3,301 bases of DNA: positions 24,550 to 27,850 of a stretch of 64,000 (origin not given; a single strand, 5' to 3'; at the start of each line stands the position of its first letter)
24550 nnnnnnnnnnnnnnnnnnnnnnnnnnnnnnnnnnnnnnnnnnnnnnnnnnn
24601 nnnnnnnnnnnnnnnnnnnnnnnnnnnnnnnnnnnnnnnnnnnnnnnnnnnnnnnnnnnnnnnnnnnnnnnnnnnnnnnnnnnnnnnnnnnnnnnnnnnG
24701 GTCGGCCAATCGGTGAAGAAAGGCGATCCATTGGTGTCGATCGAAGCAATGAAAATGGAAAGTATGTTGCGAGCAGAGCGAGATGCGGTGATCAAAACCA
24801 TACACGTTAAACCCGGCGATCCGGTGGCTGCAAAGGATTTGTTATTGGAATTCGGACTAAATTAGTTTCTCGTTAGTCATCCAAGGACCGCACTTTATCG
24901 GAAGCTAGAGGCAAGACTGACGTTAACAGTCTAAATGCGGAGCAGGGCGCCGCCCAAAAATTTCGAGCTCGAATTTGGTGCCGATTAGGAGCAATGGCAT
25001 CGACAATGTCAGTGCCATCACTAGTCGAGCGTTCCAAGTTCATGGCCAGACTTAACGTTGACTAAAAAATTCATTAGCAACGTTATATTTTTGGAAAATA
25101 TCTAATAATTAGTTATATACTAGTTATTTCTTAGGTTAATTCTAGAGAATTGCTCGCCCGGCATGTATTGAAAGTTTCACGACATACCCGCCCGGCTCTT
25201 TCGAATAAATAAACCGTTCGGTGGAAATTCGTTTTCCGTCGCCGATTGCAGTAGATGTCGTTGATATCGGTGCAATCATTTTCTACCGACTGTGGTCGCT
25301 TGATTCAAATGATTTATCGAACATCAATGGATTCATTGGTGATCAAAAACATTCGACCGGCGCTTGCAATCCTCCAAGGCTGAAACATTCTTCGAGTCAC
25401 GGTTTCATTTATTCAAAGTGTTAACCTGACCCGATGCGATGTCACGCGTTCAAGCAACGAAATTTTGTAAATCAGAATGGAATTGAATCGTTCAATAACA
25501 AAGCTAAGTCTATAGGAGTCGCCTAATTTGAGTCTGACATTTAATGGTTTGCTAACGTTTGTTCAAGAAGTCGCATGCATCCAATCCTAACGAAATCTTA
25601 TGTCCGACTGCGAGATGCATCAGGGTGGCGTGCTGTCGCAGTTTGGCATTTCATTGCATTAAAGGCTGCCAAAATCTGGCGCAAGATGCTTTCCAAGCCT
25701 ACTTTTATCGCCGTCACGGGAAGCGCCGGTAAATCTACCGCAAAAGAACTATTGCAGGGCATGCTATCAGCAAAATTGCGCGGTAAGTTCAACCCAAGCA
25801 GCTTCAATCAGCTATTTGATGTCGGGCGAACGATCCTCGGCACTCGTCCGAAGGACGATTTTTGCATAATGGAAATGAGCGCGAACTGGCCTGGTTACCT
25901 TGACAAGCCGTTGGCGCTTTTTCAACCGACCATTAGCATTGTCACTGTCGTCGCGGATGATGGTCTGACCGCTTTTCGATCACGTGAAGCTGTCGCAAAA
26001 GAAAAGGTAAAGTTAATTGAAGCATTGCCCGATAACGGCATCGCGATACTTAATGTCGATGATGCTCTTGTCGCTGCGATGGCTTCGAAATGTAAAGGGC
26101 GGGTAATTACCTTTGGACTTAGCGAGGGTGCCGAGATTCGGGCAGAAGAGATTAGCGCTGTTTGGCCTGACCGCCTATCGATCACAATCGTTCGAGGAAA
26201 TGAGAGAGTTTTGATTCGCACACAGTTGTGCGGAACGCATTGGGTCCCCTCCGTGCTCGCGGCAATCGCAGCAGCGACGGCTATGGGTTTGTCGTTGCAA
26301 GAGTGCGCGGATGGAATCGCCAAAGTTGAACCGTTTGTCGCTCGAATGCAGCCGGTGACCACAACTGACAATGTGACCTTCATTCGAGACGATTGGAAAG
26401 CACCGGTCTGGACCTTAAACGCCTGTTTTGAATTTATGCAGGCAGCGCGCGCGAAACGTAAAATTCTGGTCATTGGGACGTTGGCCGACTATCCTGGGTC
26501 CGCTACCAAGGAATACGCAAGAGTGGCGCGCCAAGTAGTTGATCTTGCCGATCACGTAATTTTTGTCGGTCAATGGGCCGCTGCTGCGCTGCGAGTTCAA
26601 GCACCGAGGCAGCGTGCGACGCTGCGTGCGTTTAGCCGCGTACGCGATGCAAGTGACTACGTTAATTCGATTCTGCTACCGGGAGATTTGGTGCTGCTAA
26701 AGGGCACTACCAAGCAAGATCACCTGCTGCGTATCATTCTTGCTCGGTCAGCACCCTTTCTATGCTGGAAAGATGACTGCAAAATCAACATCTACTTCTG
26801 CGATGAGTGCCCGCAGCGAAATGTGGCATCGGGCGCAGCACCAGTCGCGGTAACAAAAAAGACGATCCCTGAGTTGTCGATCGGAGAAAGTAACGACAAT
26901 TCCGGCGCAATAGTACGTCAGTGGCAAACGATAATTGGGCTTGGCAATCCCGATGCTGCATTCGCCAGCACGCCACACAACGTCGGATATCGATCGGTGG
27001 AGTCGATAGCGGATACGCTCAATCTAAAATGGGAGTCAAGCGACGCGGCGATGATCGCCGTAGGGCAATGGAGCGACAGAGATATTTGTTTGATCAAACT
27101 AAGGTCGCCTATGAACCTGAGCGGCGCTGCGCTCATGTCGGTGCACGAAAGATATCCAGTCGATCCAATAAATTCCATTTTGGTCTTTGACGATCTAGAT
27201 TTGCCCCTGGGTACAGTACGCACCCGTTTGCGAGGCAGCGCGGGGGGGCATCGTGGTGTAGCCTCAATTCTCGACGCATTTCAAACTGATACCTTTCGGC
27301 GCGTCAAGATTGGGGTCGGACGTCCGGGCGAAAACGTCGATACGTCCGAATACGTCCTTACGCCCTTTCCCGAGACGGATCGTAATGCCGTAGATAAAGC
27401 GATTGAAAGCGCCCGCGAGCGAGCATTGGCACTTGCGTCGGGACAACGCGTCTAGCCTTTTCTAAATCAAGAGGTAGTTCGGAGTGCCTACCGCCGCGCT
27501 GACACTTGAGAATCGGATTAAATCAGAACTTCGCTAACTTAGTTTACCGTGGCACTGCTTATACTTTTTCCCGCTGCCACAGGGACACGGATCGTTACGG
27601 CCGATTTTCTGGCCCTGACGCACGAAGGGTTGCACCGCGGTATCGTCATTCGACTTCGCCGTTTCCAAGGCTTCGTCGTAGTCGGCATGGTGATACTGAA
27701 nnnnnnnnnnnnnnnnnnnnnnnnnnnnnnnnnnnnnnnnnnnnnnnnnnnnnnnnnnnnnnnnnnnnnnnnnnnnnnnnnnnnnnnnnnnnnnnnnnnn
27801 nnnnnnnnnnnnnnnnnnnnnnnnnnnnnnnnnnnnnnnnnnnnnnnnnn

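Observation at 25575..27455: Single ORF fusing a divergent MurF-like Mur ligase to a complete peptidyl-tRNA hydrolase domain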

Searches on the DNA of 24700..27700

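Call 53: search_rna_families(source=window, start=24700, end=27700, threshold=evalue, max_evalue=1)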
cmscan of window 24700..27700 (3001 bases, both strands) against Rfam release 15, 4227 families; matches with E-value up to 1: 1.
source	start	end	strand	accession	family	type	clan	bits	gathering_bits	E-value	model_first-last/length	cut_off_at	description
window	25212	25367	+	RF02581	tsr32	Gene; sRNA;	-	19.7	98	0.93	1-151/151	no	S. aureus tsr32 small RNA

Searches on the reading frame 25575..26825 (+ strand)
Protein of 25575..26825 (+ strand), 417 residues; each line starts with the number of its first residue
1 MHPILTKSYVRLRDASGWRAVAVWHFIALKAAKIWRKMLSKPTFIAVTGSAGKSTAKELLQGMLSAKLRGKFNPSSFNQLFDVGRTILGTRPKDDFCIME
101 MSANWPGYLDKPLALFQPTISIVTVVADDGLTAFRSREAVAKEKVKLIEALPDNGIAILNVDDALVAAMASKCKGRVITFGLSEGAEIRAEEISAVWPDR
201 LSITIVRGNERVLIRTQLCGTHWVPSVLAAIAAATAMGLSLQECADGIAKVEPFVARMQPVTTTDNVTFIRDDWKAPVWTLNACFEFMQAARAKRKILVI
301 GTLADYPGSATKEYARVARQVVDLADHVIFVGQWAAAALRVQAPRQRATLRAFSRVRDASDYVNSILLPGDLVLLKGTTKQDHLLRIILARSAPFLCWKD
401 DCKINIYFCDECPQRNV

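Call 27: search_solved_structures(query=window:25575-26825:+, max_evalue=1e-10, show_alignments=5)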
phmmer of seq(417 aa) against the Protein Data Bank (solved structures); distinct sequences matched with E-value up to 1e-10: 6.
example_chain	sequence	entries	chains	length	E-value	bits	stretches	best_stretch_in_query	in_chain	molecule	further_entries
4ziy_A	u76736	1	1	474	4.6e-29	104.8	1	38-364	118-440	UDP-N-acetylmuramoyl-tripeptide--D-alanyl-D-alanine ligase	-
4qdi_A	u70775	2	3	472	5.2e-29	104.7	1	38-364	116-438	UDP-N-acetylmuramoyl-tripeptide--D-alanyl-D-alanine ligase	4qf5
8f5d_A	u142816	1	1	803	2e-25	92.8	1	33-251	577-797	Multifunctional fusion protein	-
1gg4_A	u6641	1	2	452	4.2e-24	88.5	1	35-335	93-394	UDP-N-ACETYLMURAMOYLALANYL-D-GLUTAMYL-2,6-DIAMINOPIMELATE-D-ALANYL-D-ALANYL LIGASE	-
4cvk_A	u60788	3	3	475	1e-20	77.3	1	40-340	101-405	UDP-N-acetylmuramoyl-tripeptide--D-alanyl-D-alanine ligase | UDP-N-ACETYLMURAMOYL-TRIPEPTIDE--D-ALANYL-D- ALANINE LIGASE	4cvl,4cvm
3zl8_A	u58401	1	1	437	3.2e-13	52.6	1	32-376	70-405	UDP-N-ACETYLMURAMOYL-TRIPEPTIDE--D-ALANYL-D-ALANINE LIGASE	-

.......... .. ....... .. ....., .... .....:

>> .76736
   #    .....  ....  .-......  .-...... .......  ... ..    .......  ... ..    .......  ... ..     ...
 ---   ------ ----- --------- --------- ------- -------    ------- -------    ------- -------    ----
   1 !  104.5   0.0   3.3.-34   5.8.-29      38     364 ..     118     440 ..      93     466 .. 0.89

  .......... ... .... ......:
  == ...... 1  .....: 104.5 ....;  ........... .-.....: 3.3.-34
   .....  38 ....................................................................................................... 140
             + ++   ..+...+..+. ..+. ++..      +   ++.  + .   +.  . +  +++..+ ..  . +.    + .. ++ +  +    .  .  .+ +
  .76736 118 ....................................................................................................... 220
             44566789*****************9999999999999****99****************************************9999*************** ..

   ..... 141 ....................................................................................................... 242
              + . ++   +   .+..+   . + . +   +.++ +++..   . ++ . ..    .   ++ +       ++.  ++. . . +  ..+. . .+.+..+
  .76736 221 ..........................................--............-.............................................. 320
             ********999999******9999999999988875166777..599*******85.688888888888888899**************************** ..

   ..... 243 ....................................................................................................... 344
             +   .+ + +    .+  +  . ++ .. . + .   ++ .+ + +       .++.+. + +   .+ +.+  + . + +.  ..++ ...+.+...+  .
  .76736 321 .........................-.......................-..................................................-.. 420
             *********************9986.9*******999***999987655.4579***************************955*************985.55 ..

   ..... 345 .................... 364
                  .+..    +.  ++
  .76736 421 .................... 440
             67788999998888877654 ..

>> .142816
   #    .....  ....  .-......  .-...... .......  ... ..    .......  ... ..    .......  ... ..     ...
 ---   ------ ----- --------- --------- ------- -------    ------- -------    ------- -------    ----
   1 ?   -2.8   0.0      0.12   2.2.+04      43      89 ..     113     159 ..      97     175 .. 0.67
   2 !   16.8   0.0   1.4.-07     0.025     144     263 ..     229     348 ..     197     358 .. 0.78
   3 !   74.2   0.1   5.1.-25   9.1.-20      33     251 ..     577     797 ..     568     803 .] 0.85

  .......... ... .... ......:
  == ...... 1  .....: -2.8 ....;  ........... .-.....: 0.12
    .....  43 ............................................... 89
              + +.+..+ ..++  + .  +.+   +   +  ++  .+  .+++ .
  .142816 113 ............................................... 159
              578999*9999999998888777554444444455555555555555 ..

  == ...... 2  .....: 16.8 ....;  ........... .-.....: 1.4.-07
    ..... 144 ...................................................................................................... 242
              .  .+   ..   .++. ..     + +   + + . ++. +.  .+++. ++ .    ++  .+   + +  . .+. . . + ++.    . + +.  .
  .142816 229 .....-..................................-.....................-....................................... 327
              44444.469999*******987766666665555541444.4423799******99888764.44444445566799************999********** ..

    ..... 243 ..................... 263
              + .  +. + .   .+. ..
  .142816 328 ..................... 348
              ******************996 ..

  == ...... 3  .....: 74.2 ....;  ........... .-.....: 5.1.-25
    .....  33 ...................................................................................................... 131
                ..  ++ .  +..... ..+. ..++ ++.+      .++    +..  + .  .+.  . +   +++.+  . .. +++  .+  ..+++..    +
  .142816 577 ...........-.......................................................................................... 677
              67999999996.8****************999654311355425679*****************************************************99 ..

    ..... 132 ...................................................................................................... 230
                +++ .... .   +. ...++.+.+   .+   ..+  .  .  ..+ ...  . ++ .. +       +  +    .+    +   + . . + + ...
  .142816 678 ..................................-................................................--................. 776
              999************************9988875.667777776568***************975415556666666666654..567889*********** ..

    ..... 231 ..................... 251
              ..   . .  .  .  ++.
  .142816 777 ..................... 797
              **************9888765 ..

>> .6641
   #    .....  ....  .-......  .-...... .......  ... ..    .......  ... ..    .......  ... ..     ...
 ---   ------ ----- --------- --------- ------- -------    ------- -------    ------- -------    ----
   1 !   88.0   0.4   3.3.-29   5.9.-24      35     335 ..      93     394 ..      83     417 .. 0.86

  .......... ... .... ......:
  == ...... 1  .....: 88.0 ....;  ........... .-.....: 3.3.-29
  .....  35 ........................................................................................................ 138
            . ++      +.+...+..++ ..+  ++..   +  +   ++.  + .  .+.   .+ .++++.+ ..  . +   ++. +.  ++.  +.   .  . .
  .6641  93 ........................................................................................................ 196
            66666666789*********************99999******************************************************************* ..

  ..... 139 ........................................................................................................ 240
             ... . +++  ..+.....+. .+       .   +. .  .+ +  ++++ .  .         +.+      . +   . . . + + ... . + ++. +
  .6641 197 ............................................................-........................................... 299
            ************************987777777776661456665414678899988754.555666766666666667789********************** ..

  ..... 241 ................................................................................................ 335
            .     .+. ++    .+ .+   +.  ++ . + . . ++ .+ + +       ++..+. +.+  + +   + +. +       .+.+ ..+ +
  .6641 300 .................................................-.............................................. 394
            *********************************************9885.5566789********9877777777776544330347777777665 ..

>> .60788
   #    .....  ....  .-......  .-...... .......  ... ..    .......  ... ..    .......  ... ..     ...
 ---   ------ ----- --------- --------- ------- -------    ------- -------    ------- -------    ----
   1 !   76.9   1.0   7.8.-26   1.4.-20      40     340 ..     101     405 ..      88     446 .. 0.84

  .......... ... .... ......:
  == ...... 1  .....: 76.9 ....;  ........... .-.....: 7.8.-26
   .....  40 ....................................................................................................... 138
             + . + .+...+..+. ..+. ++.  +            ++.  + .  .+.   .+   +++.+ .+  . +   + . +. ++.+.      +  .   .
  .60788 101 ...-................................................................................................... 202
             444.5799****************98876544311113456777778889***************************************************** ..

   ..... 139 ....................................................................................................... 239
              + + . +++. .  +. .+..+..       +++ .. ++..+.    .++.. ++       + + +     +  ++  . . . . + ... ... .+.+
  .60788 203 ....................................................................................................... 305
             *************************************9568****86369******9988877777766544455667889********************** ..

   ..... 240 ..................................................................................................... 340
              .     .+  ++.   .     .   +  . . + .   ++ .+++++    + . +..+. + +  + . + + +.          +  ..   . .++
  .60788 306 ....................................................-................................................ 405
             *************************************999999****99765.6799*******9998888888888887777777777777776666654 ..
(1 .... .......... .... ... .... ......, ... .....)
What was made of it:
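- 25713..26276 (+): Mur_ligase_M (ATP-binding central domain, residues 47-234), with P-loop G49-S-A-G-K53-S, E100 and E143. Alignments to MurF structures (call 27).
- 26343..26705 (+): Mur_ligase_C (residues 257-377), with R257 and the family motif R271-D-D-W-K275-A-P in place of MurF's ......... Alignment (call 27).
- On MurF (TIGR01143): PDB alignments start at about MurF residue 93-118 (call 27).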
